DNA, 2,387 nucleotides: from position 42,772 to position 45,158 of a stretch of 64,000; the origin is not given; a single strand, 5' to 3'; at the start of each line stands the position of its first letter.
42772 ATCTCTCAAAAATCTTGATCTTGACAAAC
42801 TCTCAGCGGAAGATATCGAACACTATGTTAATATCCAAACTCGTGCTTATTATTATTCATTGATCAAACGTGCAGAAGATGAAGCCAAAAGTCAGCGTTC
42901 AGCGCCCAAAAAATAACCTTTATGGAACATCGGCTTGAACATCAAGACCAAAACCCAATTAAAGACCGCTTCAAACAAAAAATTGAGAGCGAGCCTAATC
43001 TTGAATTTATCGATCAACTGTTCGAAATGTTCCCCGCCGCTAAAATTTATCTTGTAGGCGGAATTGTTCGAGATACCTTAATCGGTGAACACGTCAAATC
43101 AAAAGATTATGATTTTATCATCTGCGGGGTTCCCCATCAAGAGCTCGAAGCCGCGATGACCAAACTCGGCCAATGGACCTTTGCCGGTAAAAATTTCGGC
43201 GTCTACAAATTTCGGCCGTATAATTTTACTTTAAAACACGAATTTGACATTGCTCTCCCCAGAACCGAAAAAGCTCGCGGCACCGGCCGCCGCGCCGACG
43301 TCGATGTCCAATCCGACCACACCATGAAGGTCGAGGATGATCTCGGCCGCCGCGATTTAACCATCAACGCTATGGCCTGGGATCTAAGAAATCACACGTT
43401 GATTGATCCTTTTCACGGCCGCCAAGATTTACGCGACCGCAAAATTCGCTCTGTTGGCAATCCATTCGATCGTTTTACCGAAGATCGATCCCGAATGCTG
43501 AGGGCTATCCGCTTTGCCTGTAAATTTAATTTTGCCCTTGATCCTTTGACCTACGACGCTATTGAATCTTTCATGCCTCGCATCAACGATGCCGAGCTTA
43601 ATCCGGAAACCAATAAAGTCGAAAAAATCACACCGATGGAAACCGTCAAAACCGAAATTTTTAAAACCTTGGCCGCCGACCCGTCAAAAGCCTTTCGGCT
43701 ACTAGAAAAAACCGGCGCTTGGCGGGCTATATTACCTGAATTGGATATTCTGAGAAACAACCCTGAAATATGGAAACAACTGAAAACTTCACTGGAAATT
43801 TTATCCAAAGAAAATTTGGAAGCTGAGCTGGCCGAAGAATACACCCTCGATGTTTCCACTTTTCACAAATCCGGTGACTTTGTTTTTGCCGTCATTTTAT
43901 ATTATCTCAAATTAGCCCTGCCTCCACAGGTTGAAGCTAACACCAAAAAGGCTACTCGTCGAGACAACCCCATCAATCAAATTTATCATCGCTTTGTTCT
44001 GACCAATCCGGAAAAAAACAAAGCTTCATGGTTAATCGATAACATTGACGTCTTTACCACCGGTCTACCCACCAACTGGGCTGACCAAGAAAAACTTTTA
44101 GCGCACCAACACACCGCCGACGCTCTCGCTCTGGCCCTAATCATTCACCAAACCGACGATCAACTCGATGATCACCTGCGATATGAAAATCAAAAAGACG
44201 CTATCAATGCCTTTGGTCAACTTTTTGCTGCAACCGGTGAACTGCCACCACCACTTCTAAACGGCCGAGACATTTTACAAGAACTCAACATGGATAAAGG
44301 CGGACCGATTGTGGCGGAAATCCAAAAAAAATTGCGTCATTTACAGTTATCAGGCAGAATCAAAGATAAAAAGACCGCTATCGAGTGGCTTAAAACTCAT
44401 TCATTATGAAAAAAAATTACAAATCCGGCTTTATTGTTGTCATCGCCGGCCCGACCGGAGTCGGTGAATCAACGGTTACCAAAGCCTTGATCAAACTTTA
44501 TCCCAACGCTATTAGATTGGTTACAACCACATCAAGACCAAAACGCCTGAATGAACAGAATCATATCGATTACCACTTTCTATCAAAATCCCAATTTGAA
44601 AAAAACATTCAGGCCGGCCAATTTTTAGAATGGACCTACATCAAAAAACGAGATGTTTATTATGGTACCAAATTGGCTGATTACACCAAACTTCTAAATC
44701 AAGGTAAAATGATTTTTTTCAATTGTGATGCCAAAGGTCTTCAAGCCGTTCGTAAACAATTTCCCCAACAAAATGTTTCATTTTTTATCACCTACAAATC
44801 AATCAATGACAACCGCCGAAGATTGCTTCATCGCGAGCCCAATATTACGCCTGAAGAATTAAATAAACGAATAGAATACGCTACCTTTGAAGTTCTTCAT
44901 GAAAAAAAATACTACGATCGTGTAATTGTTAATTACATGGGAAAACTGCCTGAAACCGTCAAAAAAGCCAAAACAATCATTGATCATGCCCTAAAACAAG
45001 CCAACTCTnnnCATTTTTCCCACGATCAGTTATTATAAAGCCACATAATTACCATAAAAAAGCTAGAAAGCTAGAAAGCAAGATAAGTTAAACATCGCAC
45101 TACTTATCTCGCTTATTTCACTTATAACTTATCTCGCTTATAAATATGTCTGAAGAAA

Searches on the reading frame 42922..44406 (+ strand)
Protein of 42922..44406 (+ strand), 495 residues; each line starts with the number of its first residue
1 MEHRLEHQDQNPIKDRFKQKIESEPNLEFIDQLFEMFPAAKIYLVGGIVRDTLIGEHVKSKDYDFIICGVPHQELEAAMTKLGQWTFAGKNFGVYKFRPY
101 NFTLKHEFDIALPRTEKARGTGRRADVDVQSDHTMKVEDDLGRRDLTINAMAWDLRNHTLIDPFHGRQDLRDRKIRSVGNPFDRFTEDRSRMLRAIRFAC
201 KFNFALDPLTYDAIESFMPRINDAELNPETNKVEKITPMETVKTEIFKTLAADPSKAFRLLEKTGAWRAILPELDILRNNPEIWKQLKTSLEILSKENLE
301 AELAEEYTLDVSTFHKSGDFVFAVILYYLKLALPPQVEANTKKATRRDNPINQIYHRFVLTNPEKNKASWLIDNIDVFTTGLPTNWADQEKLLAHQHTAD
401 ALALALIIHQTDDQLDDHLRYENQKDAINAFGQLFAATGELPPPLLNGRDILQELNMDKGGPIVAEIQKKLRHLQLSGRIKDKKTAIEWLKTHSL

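Call 37: search_protein_families(library=pfam, proteins=[window:42922-44406:+], max_evalue=0.001)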
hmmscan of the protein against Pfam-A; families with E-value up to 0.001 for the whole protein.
window:42922-44406:+ (495 aa): 2 families
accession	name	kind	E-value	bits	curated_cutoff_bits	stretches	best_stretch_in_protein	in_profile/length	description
PF01743.26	PolyA_pol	-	4.7e-24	85.6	23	1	42-176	1-126/126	Poly A polymerase head domain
PF12627.12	PolyA_pol_RNAbd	-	0.0001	22.4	22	0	242-275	27-61/64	Probable RNA and SrmB- binding site of polymerase A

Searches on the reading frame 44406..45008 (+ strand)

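Call 37: search_protein_families(library=pfam, proteins=[window:44406-45008:+], max_evalue=0.001)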
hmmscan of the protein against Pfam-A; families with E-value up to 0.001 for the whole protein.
window:44406-45008:+ (201 aa): 1 family
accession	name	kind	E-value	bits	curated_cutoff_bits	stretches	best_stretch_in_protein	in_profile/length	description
PF00625.27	Guanylate_kin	-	1.7e-28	100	25.2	1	11-194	5-181/182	Guanylate kinase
